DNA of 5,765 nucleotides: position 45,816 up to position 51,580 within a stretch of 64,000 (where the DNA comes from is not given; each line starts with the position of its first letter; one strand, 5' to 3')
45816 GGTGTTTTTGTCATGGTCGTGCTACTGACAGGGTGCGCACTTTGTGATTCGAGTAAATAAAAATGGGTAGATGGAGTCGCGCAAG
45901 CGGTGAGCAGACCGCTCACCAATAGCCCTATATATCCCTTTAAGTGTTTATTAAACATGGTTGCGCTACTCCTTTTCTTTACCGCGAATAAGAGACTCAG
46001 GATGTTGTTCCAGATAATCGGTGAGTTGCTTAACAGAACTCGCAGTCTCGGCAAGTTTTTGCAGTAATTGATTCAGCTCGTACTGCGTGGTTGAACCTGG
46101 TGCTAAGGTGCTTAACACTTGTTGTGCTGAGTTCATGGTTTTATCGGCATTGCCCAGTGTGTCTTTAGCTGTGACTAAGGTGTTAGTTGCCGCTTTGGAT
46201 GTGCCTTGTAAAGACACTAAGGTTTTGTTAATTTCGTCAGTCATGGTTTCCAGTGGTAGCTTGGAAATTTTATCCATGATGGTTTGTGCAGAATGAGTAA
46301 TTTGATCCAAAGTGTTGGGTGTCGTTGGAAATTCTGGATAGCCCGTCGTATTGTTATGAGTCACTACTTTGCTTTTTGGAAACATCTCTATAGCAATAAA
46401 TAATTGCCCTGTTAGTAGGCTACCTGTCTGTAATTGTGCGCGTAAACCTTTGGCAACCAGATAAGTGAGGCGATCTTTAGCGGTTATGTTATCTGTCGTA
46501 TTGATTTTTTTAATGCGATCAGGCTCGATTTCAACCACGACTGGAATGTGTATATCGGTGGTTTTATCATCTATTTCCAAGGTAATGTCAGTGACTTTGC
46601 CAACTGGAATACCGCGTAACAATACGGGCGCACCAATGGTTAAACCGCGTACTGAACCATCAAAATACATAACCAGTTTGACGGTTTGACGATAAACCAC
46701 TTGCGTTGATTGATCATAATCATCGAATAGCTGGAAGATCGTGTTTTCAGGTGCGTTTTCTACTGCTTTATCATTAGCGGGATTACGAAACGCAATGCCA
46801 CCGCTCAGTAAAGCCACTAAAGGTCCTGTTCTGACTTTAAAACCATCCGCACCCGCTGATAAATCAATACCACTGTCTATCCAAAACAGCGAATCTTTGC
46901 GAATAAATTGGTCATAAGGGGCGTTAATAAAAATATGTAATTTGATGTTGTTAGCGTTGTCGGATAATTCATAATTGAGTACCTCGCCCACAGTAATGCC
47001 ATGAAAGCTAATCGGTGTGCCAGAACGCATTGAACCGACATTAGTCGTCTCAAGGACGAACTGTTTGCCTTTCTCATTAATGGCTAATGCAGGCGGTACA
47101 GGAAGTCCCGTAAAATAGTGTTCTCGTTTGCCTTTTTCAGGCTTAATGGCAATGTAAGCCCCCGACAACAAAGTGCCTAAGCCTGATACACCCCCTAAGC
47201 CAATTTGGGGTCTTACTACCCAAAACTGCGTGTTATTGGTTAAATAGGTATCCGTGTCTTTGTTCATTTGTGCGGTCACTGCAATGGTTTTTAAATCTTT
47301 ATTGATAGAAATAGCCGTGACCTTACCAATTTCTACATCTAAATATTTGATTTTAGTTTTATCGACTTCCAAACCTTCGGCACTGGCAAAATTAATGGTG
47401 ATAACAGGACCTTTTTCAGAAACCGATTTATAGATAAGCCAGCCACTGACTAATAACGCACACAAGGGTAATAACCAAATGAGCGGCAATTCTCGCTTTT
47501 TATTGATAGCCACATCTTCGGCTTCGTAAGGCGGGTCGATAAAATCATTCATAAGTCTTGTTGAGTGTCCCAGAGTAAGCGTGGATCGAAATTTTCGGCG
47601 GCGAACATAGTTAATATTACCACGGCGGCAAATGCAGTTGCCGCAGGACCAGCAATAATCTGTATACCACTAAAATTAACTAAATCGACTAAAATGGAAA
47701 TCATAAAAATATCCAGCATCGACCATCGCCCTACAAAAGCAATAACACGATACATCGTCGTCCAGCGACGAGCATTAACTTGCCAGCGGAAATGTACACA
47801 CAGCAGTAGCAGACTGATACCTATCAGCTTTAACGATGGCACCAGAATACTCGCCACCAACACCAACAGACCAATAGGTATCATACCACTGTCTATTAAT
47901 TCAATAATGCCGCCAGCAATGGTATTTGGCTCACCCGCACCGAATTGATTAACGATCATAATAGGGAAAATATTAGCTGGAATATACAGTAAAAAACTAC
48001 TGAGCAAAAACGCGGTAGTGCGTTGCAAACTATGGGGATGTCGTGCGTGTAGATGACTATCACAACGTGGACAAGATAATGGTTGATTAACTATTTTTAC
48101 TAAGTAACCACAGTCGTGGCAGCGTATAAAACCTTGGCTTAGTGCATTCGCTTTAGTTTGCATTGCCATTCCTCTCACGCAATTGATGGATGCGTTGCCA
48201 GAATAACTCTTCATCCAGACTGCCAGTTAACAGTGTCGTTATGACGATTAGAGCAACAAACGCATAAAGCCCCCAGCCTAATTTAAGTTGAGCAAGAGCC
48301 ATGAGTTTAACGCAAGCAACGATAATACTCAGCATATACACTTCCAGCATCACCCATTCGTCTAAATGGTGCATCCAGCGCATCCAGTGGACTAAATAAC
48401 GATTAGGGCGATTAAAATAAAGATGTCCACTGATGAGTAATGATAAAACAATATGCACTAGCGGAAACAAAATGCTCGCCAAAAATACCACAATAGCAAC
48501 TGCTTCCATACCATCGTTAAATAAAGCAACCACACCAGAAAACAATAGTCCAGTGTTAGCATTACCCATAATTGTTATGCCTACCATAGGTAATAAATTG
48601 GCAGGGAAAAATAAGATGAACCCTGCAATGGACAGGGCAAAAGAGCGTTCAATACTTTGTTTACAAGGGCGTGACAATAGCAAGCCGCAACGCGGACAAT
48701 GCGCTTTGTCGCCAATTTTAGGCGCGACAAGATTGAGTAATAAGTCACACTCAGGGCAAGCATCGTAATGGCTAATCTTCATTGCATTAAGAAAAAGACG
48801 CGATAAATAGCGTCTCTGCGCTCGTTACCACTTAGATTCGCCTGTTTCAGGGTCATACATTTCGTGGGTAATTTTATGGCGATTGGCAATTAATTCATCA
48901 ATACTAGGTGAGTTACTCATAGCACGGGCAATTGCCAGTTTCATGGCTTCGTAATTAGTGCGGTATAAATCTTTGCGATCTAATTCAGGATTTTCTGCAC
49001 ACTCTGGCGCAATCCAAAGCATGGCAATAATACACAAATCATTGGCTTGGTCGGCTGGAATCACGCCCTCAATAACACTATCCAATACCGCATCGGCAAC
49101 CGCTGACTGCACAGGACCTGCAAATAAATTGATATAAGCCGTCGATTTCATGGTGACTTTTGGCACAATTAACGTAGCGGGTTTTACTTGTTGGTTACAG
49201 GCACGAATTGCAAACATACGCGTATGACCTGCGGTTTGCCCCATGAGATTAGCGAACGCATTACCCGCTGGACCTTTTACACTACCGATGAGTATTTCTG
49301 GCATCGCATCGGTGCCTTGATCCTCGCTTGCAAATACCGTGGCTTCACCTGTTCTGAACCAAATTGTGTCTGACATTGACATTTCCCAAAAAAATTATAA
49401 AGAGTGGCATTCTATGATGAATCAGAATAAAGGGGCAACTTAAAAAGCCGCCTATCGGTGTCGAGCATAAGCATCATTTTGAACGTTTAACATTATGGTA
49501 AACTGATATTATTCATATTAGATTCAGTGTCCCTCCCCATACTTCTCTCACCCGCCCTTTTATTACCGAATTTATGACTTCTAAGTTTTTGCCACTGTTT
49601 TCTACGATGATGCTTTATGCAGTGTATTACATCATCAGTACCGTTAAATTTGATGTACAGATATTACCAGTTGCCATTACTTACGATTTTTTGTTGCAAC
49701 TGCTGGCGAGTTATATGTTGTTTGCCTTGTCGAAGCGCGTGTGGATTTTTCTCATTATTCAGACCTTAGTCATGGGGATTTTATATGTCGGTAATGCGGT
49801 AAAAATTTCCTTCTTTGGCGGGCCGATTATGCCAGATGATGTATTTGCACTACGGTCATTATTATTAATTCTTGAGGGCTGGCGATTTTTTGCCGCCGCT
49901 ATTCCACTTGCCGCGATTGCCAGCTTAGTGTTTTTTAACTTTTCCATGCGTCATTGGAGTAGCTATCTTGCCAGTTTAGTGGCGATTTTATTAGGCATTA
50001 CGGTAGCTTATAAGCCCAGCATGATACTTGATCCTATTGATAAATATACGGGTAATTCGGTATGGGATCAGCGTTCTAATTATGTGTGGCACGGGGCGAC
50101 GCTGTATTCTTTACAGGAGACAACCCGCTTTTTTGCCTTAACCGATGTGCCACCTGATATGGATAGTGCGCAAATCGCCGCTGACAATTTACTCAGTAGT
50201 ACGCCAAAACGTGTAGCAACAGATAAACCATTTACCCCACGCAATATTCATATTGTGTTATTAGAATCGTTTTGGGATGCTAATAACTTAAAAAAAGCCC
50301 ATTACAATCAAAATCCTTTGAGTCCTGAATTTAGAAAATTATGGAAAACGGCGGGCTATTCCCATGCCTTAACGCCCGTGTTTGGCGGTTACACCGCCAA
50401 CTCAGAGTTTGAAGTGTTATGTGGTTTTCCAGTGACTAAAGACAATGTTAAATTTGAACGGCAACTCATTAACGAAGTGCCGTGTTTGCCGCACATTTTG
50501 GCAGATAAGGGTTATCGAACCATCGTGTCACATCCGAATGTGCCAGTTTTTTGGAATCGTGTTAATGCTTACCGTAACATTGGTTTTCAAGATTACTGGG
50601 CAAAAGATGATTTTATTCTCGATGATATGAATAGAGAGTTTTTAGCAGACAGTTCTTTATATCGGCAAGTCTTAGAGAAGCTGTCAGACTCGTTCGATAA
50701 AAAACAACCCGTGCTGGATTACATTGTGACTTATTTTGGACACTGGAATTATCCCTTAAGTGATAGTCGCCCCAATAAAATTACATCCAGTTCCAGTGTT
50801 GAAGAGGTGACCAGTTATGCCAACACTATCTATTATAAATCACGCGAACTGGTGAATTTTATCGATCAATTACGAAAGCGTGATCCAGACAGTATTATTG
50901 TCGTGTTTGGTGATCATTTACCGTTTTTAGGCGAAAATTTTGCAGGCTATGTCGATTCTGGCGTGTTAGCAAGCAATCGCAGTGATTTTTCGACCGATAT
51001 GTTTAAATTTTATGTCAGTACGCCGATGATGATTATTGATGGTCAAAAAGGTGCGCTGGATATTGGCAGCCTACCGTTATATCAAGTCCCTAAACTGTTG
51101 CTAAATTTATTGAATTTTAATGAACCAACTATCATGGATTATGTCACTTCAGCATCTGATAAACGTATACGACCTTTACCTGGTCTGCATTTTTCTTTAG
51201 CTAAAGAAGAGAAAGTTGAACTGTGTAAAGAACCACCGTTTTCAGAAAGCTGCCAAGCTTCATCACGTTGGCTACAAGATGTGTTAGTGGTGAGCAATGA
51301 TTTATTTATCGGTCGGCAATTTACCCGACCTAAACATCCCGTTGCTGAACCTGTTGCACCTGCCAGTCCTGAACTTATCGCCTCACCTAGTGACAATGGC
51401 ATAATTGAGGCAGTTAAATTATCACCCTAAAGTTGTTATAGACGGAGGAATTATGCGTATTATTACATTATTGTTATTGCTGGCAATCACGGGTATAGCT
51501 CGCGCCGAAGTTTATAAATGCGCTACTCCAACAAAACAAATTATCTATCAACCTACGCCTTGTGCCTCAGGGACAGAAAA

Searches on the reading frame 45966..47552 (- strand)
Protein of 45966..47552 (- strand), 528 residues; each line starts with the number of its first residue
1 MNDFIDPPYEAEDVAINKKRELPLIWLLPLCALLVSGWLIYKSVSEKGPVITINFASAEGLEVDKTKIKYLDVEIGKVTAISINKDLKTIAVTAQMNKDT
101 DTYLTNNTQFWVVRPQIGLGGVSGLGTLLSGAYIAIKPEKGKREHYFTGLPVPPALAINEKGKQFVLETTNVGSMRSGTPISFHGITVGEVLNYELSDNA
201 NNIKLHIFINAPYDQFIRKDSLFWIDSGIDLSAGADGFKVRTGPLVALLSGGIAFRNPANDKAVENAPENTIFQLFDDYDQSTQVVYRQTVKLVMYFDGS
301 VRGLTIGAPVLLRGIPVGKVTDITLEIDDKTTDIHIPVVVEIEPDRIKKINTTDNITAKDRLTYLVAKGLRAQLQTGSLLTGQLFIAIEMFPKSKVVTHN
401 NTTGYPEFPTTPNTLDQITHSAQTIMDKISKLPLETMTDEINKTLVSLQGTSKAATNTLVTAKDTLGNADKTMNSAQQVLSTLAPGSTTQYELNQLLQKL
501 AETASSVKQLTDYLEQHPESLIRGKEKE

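Call 60: search_protein_families(library=pfam, proteins=[window:45966-47552:-], max_evalue=0.00001)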
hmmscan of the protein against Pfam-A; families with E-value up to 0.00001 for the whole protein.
window:45966-47552:- (528 aa): 1 family
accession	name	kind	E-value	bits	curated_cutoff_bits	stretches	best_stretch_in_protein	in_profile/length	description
PF02470.25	MlaD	-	2.5e-45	153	25.1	3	48-138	2-80/81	MlaD protein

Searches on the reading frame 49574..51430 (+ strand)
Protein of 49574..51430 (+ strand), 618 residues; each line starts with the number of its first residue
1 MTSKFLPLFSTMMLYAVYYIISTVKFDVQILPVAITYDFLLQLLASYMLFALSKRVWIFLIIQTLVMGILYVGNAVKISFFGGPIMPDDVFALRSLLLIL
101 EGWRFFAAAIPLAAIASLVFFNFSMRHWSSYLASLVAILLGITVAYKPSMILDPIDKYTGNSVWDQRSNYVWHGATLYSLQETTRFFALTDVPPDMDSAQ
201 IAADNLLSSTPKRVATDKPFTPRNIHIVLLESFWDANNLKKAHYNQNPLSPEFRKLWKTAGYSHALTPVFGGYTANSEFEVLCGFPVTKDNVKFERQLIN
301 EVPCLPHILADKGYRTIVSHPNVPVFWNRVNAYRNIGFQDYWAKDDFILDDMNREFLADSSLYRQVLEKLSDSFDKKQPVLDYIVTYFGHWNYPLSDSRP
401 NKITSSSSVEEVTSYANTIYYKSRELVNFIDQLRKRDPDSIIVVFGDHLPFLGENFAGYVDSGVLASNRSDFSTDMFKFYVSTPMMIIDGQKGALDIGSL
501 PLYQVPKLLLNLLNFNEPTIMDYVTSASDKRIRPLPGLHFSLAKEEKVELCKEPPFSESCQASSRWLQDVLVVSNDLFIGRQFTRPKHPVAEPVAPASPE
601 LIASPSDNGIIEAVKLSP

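Call 60: search_protein_families(library=pfam, proteins=[window:49574-51430:+], max_evalue=0.00001)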
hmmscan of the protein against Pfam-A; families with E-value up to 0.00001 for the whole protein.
window:49574-51430:+ (618 aa): 1 family
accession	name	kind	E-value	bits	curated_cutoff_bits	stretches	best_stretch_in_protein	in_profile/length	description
PF00884.28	Sulfatase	-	2.1e-26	93.4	25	1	223-477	1-270/301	Sulfatase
